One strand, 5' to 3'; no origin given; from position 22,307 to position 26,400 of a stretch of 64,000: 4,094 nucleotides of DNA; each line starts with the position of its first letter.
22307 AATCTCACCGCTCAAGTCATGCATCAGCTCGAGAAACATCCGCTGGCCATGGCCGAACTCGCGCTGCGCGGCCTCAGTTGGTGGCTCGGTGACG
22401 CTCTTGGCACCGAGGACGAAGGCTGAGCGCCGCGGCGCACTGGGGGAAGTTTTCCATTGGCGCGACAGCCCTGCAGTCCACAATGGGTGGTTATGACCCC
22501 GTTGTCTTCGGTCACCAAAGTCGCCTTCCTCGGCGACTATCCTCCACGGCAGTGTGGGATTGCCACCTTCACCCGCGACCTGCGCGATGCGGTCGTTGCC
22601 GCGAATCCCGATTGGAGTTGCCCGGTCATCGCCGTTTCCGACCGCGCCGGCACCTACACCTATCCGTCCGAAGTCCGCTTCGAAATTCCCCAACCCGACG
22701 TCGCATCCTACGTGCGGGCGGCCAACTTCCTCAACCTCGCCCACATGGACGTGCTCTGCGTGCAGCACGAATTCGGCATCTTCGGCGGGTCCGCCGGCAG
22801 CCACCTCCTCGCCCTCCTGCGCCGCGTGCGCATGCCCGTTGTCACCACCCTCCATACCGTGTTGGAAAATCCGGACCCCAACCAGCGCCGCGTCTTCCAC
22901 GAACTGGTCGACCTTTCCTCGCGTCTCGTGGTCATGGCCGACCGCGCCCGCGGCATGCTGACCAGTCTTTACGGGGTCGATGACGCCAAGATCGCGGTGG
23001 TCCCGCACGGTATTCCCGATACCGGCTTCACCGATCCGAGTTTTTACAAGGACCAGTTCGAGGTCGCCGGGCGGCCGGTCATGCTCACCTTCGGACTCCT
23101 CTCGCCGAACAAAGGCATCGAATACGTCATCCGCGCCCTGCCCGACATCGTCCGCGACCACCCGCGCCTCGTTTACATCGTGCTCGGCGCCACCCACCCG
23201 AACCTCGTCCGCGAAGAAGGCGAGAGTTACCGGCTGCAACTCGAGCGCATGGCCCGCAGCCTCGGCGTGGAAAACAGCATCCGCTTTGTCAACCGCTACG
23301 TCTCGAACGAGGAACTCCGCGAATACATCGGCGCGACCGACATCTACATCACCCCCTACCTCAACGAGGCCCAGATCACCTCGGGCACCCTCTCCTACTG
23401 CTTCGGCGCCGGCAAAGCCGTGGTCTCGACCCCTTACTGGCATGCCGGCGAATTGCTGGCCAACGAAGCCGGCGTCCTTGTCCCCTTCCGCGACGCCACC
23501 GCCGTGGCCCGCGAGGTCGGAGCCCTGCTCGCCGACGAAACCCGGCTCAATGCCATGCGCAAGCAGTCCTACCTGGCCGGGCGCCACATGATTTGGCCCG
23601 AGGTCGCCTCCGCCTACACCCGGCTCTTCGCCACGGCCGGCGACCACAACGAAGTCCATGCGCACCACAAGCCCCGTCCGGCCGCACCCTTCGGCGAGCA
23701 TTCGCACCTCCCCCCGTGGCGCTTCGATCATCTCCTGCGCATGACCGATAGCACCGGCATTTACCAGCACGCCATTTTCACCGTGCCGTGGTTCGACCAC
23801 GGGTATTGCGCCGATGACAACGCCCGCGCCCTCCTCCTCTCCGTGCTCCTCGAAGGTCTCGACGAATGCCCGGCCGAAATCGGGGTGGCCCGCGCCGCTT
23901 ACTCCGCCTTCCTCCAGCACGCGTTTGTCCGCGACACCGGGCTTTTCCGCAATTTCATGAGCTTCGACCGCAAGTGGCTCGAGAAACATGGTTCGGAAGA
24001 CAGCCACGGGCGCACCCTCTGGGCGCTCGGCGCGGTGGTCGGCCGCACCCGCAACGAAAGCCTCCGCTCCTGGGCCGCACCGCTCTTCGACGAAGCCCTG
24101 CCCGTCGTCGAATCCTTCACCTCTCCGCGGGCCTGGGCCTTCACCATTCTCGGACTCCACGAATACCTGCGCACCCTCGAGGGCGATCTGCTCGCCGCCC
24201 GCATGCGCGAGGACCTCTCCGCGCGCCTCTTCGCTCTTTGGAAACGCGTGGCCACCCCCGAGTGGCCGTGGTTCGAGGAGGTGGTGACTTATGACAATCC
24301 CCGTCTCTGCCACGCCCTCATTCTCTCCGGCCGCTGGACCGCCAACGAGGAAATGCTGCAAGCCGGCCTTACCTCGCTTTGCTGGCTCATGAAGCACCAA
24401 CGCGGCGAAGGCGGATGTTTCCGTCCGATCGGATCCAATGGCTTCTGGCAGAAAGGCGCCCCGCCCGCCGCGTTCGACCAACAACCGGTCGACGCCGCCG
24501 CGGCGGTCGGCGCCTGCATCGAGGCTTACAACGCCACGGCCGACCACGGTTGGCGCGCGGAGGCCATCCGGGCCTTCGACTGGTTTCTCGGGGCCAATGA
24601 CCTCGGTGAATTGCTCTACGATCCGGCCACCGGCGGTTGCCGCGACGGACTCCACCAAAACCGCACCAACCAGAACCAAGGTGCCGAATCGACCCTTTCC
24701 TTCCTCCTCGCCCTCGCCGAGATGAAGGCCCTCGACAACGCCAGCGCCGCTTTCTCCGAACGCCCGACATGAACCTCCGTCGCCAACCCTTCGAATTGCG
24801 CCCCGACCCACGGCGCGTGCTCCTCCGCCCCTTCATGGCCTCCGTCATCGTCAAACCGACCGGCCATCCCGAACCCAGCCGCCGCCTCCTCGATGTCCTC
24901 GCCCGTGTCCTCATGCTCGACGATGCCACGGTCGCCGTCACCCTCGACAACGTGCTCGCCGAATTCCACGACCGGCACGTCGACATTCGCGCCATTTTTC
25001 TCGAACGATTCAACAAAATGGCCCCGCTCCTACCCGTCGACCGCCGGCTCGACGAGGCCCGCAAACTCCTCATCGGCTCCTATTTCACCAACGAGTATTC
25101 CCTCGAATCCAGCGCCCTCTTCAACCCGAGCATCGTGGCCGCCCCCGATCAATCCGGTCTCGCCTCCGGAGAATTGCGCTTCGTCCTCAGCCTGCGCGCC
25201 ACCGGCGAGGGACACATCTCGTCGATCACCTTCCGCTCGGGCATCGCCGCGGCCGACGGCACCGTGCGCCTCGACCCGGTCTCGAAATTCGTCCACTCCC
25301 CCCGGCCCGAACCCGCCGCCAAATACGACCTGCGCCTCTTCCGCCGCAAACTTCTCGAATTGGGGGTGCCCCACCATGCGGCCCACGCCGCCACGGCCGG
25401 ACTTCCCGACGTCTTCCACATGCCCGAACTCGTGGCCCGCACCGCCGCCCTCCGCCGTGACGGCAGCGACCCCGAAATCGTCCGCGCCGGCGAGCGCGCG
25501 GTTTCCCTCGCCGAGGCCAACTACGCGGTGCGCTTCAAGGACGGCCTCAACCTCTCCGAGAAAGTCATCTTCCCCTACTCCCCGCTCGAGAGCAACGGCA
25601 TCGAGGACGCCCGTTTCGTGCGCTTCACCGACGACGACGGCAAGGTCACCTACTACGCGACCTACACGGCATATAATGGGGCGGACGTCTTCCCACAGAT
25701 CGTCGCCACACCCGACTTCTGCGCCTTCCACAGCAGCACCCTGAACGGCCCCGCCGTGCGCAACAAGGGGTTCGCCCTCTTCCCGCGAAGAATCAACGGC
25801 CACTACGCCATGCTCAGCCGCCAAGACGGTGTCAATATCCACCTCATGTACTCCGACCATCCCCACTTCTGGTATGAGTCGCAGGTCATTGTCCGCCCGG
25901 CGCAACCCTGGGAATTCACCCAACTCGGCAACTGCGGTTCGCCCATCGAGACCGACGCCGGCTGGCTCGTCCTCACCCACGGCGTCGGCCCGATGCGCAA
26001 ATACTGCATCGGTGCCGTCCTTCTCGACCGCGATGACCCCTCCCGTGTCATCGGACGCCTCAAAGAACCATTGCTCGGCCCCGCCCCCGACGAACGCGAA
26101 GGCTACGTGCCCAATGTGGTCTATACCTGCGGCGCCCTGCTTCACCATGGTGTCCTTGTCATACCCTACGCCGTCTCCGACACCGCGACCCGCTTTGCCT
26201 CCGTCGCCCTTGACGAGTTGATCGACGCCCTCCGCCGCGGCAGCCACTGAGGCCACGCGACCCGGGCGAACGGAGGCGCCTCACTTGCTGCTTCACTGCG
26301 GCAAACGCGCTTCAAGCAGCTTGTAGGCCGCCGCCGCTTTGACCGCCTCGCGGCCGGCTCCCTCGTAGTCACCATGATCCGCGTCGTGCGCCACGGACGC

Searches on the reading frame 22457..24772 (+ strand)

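Call 9: search_protein_families(library=pfam, proteins=[window:22457-24772:+], max_evalue=0.001)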
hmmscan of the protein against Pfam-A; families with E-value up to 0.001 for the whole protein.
window:22457-24772:+ (771 aa): 3 families
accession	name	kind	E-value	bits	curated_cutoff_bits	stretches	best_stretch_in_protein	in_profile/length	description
PF00534.26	Glycos_transf_1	-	5.7e-16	59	26.4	1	204-372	13-170/172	Glycosyl transferases group 1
PF13692.12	Glyco_trans_1_4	-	9.7e-16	58.7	27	1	206-360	1-142/142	Glycosyl transferases group 1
PF13439.12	Glyco_transf_4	-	1e-07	32.6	28.5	1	79-187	55-167/170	Glycosyltransferase Family 4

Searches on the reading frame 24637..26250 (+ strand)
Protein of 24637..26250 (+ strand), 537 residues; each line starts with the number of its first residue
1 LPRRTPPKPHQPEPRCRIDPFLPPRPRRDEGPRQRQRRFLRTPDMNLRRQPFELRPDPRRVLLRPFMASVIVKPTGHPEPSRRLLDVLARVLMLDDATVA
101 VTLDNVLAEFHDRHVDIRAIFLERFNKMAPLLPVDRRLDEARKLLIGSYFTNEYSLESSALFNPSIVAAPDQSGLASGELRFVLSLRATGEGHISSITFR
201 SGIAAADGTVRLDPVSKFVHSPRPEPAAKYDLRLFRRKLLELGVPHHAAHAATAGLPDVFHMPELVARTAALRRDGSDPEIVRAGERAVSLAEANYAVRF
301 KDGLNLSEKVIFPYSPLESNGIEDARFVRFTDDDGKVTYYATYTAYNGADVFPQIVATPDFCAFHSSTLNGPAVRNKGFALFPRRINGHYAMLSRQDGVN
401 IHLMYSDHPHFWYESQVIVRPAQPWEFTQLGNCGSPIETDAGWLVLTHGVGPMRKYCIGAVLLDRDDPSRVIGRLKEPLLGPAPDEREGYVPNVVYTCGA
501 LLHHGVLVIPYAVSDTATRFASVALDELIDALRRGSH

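Call 9: search_protein_families(library=pfam, proteins=[window:24637-26250:+], max_evalue=0.001)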
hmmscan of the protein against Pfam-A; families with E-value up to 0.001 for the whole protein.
window:24637-26250:+ (537 aa): 1 family
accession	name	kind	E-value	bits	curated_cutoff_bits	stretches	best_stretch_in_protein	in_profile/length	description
PF04041.19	Glyco_hydro_130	-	2.6e-29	102.7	26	1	307-533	84-319/320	beta-1,4-mannooligosaccharide phosphorylase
